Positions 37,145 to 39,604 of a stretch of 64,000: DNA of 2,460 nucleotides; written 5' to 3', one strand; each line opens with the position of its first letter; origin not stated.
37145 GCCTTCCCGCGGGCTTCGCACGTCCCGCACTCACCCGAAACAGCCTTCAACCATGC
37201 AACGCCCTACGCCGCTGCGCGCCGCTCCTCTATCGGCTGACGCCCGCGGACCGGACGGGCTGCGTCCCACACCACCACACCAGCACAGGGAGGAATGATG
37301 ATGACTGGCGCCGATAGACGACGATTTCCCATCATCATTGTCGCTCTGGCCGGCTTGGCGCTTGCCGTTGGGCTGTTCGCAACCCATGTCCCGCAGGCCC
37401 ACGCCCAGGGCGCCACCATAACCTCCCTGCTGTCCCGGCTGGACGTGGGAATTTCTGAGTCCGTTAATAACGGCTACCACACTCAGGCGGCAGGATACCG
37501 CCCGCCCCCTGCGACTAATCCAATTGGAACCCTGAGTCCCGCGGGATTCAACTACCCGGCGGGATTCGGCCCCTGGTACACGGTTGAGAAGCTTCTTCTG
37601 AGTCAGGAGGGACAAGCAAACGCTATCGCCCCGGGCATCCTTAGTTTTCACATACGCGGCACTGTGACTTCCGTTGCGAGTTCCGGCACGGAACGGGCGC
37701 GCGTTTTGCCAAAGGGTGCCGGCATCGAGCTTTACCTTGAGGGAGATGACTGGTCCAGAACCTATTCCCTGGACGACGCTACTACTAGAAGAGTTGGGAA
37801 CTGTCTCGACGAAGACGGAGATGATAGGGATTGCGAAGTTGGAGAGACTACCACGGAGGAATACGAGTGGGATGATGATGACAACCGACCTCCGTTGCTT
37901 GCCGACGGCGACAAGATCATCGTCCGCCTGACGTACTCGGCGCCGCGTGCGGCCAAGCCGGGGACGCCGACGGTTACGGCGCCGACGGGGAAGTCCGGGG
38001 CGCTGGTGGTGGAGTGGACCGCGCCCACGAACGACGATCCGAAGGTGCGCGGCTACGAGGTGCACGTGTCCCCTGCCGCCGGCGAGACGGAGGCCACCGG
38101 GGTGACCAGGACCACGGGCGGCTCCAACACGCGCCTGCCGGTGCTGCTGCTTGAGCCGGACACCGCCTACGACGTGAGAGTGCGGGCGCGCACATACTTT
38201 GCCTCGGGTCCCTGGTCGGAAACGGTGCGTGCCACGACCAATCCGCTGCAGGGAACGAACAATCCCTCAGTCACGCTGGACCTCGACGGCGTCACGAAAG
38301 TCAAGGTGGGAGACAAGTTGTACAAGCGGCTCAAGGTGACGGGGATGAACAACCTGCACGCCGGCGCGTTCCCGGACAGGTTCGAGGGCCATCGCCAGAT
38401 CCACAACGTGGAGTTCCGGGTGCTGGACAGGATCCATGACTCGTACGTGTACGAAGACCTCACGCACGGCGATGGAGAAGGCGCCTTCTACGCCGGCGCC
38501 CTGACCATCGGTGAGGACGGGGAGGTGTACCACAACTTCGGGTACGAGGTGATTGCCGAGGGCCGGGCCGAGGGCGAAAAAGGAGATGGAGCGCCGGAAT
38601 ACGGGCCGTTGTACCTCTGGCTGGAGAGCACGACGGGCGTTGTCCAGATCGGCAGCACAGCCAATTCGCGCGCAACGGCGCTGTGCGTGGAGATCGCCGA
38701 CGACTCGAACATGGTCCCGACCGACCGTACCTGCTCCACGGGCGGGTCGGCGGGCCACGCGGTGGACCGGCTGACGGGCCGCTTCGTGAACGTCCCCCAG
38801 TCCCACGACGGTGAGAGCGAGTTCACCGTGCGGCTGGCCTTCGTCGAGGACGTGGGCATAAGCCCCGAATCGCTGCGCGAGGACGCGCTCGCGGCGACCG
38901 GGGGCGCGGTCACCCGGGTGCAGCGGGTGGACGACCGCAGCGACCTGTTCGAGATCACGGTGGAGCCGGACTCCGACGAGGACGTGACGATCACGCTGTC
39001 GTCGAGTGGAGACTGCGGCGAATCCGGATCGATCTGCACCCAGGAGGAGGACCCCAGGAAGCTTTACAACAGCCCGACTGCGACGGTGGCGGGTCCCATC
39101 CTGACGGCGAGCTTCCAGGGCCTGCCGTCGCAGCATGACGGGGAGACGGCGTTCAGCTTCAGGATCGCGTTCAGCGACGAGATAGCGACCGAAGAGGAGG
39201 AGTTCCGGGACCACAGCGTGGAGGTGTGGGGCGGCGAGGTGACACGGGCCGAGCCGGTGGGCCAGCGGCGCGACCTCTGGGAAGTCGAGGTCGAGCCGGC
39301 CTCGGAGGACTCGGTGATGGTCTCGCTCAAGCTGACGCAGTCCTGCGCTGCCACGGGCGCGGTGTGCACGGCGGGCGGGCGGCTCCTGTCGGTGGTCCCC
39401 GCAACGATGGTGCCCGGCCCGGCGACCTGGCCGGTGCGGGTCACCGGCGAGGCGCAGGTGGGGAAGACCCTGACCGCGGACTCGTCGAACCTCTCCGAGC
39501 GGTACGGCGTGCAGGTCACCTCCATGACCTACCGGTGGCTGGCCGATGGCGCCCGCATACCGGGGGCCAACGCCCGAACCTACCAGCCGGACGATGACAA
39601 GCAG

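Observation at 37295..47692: Two neighbouring giant secreted proteins built from shared FN3 modules plus distinct repeat families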

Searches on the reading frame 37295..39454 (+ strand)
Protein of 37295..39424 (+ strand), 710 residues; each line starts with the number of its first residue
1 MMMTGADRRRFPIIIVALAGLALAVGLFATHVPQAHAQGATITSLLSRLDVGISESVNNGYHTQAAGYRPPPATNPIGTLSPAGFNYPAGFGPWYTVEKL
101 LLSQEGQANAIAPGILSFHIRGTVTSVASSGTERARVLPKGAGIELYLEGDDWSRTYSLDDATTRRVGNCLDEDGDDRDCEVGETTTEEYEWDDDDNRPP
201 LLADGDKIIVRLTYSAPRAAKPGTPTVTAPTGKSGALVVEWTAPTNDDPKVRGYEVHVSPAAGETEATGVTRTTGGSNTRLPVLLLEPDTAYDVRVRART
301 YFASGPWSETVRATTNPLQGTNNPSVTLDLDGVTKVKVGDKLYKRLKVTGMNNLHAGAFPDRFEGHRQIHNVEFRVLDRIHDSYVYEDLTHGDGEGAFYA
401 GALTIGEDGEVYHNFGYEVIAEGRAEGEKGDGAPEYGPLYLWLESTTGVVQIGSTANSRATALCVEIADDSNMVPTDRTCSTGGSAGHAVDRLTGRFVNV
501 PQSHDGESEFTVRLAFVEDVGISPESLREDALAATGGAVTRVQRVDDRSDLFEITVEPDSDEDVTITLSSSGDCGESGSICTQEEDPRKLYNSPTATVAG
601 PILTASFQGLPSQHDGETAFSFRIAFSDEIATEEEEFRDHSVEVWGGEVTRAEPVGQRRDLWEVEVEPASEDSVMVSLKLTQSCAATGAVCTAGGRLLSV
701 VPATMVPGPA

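Call 16: find_homologous_proteins(query=window:37295-39424:+, max_evalue=0.001)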
Query window:37295-39424:+ (710 aa): 44 proteins with E <= 0.001 among 8000 candidates.
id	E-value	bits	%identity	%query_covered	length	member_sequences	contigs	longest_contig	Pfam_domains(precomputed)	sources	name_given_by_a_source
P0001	0.0e+0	1187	76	100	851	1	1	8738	PF00041.28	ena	-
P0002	0.0e+0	1130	77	94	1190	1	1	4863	PF12733.14,PF00041.28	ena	-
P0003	0.0e+0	1108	77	94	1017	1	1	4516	PF12733.14,PF00041.28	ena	-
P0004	0.0e+0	1103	77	94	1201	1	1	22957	PF12733.14,PF00041.28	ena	-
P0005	0.0e+0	1101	76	94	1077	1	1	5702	PF12733.14,PF00041.28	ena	-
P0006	0.0e+0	1060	74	96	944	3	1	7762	PF00041.28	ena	-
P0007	0.0e+0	1053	74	94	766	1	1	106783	PF00041.28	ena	-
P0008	0.0e+0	1049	76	90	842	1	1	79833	PF12733.14,PF00041.28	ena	-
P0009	0.0e+0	1030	74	94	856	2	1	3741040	PF12733.14,PF00041.28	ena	-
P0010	5.9e-289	978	65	100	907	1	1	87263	PF00041.28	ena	-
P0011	1.8e-284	964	66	100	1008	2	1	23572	PF00041.28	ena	-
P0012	9.3e-284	961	84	75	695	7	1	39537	PF00041.28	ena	-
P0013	1.2e-282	958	82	75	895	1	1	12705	PF00041.28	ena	-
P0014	5.0e-269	913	64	96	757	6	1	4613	PF00041.28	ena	-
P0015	9.1e-264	895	64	95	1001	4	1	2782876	PF00041.28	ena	-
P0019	3.0e-227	774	61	89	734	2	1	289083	PF00041.28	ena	-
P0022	3.9e-198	678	67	68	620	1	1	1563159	PF12733.14,PF00041.28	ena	-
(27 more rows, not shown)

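Call 18: find_encoding_contigs(protein=P0009, flank=10000, max_places=3)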
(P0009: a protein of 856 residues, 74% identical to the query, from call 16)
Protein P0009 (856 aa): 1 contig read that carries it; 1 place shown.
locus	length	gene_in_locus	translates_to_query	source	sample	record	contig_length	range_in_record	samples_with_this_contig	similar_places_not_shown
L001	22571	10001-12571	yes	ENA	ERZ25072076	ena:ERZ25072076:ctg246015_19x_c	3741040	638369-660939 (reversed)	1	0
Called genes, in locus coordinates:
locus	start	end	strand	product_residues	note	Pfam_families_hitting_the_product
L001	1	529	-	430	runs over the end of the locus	PF01512:Complex1_51K, PF10589:NADH_4Fe-4S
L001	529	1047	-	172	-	PF01257:2Fe-2S_thioredx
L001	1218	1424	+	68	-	-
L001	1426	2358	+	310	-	PF01261:AP_endonuc_2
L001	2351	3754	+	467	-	PF08245:Mur_ligase_M, PF02875:Mur_ligase_C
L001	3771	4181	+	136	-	PF09969:DUF2203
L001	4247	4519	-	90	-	PF02597:ThiS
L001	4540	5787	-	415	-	PF00291:PALP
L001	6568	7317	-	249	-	PF00072:Response_reg, PF00196:GerE, PF08281:Sigma70_r4_2 (faint)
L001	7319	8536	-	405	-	PF07730:HisKA_3, PF02518:HATPase_c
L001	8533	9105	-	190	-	-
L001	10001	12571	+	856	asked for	PF12733:Cadherin-like, PF00041:fn3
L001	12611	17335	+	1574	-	PF23197:IG_AIR9 (faint), PF25833:Fn3_SaeA_3rd (faint), PF01108:Tissue_fac (faint), PF00041:fn3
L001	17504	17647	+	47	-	-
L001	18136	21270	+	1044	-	PF01108:Tissue_fac (faint), PF00041:fn3, PF25833:Fn3_SaeA_3rd (faint), PF24489:Ig_J_second (faint), PF00041:fn3, PF03160:Calx-beta (weak)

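Call 19: find_encoding_contigs(protein=P0015, flank=10000, max_places=2)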
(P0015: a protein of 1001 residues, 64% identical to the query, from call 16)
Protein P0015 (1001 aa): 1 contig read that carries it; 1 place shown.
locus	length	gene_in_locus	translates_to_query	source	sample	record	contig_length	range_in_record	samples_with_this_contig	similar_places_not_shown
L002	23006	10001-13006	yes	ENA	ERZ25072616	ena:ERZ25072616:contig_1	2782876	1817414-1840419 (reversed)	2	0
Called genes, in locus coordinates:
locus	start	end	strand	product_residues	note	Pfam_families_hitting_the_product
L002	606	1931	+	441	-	PF13701:DDE_Tnp_1_4, PF01609:DDE_Tnp_1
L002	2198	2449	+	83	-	-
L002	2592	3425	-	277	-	PF00106:adh_short, PF08659:KR, PF23441:SDR (weak), PF13561:adh_short_C2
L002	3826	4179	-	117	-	PF01609:DDE_Tnp_1, PF13586:DDE_Tnp_1_2 (weak)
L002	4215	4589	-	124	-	PF13340:DUF4096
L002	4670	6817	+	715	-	PF25059:FN3_DSCAM-DSCAML_C (faint), PF00041:fn3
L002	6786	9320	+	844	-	PF23598:LRR_14 (weak), PF12799:LRR_4 (weak), PF13855:LRR_8, PF01108:Tissue_fac (faint), PF00041:fn3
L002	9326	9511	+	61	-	-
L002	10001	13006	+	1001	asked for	PF00041:fn3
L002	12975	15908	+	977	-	PF25059:FN3_DSCAM-DSCAML_C (faint), PF01108:Tissue_fac (faint), PF00041:fn3, PF25833:Fn3_SaeA_3rd (faint), PF00041:fn3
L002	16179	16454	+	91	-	PF13560:HTH_31 (weak)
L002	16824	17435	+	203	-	PF13855:LRR_8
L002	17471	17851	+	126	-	PF13340:DUF4096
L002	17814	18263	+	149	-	PF01609:DDE_Tnp_1, PF13586:DDE_Tnp_1_2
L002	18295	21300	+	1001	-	PF13306:LRR_5 (weak), PF13855:LRR_8, PF23598:LRR_14 (weak), PF13855:LRR_8, PF23598:LRR_14, PF13855:LRR_8, PF13855:LRR_8, PF00041:fn3, +3 more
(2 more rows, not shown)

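Call 20: find_encoding_contigs(protein=P0022, flank=10000, max_places=2)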
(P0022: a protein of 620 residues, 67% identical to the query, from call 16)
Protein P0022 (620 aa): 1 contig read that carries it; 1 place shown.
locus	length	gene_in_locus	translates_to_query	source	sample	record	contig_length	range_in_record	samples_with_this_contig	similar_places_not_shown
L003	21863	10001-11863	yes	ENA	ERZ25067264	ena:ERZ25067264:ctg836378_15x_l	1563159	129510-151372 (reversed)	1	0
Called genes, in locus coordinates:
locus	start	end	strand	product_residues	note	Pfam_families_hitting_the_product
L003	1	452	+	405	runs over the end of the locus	PF02518:HATPase_c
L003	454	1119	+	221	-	PF00072:Response_reg, PF00196:GerE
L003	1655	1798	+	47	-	PF18930:DUF5679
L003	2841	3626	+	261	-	-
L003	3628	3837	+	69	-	-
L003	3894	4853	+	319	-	-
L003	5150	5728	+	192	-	-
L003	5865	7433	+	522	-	-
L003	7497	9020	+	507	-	PF17203:sCache_3_2 (faint), PF17200:sCache_2 (weak), PF08269:dCache_2 (faint)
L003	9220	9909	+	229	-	PF12733:Cadherin-like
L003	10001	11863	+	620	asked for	PF12733:Cadherin-like, PF00041:fn3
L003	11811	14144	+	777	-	PF23197:IG_AIR9 (faint)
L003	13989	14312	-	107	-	-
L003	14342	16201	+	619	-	-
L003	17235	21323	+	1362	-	PF23197:IG_AIR9 (faint), PF25833:Fn3_SaeA_3rd (faint), PF00884:Sulfatase, PF16347:SGSH_C, PF13753:SWM_repeat, PF00041:fn3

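Call 21: find_encoding_contigs(protein=P0019, flank=10000, max_places=2)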
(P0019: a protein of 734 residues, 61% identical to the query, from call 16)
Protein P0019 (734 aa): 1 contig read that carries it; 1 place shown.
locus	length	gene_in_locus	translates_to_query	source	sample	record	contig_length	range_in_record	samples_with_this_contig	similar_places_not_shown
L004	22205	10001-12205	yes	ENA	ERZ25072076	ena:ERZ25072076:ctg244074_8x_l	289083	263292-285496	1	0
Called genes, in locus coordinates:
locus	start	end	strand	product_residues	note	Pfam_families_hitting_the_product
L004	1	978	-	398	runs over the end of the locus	PF01548:DEDD_Tnp_IS110, PF02371:Transposase_20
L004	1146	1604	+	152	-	-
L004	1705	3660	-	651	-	PF03235:GmrSD_N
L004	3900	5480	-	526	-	-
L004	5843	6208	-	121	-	-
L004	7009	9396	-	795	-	PF01590:GAF, PF13185:GAF_2, PF00989:PAS, PF13426:PAS_9 (faint), PF00512:HisKA, PF02518:HATPase_c, PF00072:Response_reg, PF00486:Trans_reg_C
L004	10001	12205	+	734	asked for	PF00041:fn3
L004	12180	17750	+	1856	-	PF13855:LRR_8, PF13855:LRR_8, PF13855:LRR_8, PF13306:LRR_5, PF13855:LRR_8, PF23598:LRR_14, PF13855:LRR_8, PF13855:LRR_8, +8 more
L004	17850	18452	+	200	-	PF00041:fn3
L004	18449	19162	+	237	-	-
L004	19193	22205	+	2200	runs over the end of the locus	?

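Call 38: predict_structure(alignment_id=A1)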
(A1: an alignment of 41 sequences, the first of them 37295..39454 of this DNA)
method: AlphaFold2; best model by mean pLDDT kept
length: 720 residues; sequences in the alignment: 41
mean_pLDDT: 58.8   pTM: 0.35
mean pLDDT of the five models: 58.8, 58.8, 54.4, 54.2, 49.0
residues with pLDDT >= 90: 62; 70-90: 166; 50-70: 207; < 50: 285
segments of 3 or more residues with pLDDT < 50: 1-38, 264-267, 360-379, 389-402, 423-432, 447-449, 454-461, 482-504, 516-529, 531-534, 547-549, 562-565, 567-619, 623-642, 644-646, 657-661, 670-720
pLDDT, mean of each block of 10 residues (from residue 1): 29 31 29 34 85 89 91 81 78 82 89 91 80 77 86 89 87 82 87 81 91 69 70 64 63 77 57 64 69 80 73 76 68 67 70 61 44 43 55 44 53 63 46 58 57 48 67 64 34 38 48 48 46 54 55 61 47 34 33 24 33 39 40 33 50 51 54 43 34 33 31 30
secondary structure, 60 per line:
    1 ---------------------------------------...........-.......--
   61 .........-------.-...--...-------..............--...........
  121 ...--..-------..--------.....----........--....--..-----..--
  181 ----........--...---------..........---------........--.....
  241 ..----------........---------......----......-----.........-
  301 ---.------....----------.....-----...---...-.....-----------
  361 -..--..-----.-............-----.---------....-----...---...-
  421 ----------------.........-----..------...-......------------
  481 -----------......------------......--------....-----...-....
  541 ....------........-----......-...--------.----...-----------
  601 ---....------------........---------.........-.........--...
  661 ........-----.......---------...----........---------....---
elements in order (helices of 4 or more, strands of 3 or more residues): E40-50 E52-58 E61-69 E79-81 E84-86 E94-107 E110-123 E145-149 E154-158 E164-167 E185-192 E207-216 E226-233 E236-242 E253-260 E270-275 E280-285 E291-299 E311-314 E325-329 E335-337 E341-343 E345-349 H375-379 E380-386 E402-405 E411-413 E417-419 E437-445 E463-468 E492-497 E510-515 E533-535 E537-544 E551-558 E564-569 E604-607 E620-627 E640-645 E647-655 E658-668 E674-680 E690-692 E697-704 E714-717

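Call 40: fold_search(model_id=the predicted structure, library=pdb)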
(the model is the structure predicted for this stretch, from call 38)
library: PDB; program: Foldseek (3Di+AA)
matches with E <= 10: 1577; with E <= 0.001: 236
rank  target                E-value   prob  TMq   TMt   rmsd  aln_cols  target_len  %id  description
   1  2jll                  4.8e-07  1.00  0.16  0.28  23.5       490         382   11  Crystal structure of NCAM2 IgIV-FN3II (released 2009-11-17)
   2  7mrk_D                5.6e-07  1.00  0.14  0.32  20.0       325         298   14  Chicken CNTN4 APP complex (released 2022-01-05)
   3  5e4s                  3.3e-06  1.00  0.15  0.34  20.0       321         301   14  Crystal structure of mouse CNTN4 FN1-FN3 domains (released 2016-08-31)
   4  9ba4_A                3.7e-06  1.00  0.15  0.12  20.7       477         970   15  Full-length cross-linked Contactin 2 (CNTN2) (released 2024-07-17)
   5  5e4q                  3.8e-06  1.00  0.13  0.33  20.0       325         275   15  Crystal structure of mouse CNTN3 FN1-FN3 domains (released 2016-08-31)
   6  7mrq                  4.0e-06  1.00  0.14  0.31  21.2       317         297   16  Chicken CNTN4 FN1-FN3 domains with T751A, V752A, Y781A, E786A mutations (released 2022-01-05)
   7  8q6t_I                4.6e-06  0.99  0.13  0.09  50.4       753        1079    9  Helical reconstruction of the relaxed thick filament from FIB milled left ventricular mouse myofibrils (released 2023-11-01)
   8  5e53_B                6.1e-06  1.00  0.14  0.32  19.1       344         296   14  Crystal structure of chicken CNTN1 FN1-FN3 domains (released 2016-08-31)
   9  5e53_C                8.5e-06  1.00  0.14  0.32  19.5       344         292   14  Crystal structure of chicken CNTN1 FN1-FN3 domains (released 2016-08-31)
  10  5e53_A                9.4e-06  1.00  0.14  0.33  19.6       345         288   14  Crystal structure of chicken CNTN1 FN1-FN3 domains (released 2016-08-31)
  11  3mtr_A                1.0e-05  1.00  0.15  0.47  11.8       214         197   13  Crystal structure of the Ig5-FN1 tandem of human NCAM (released 2010-06-23)
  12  7y6e_A                1.0e-05  1.00  0.12  0.43  17.4       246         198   16  Crystal structure of sDscam FNIII23 domains, isoform Beta2v6 (released 2023-05-24)
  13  5e53_D                1.0e-05  1.00  0.15  0.33  20.8       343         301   14  Crystal structure of chicken CNTN1 FN1-FN3 domains (released 2016-08-31)
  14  5e7l                  1.4e-05  1.00  0.15  0.32  20.3       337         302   17  Crystal structure of mouse CNTN2 FN1-FN3 domains (released 2016-08-31)
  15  8dh9_A                1.4e-05  0.99  0.13  0.18  27.9       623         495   10  Leptin-bound leptin receptor complex-D3-D7 (released 2023-04-19)
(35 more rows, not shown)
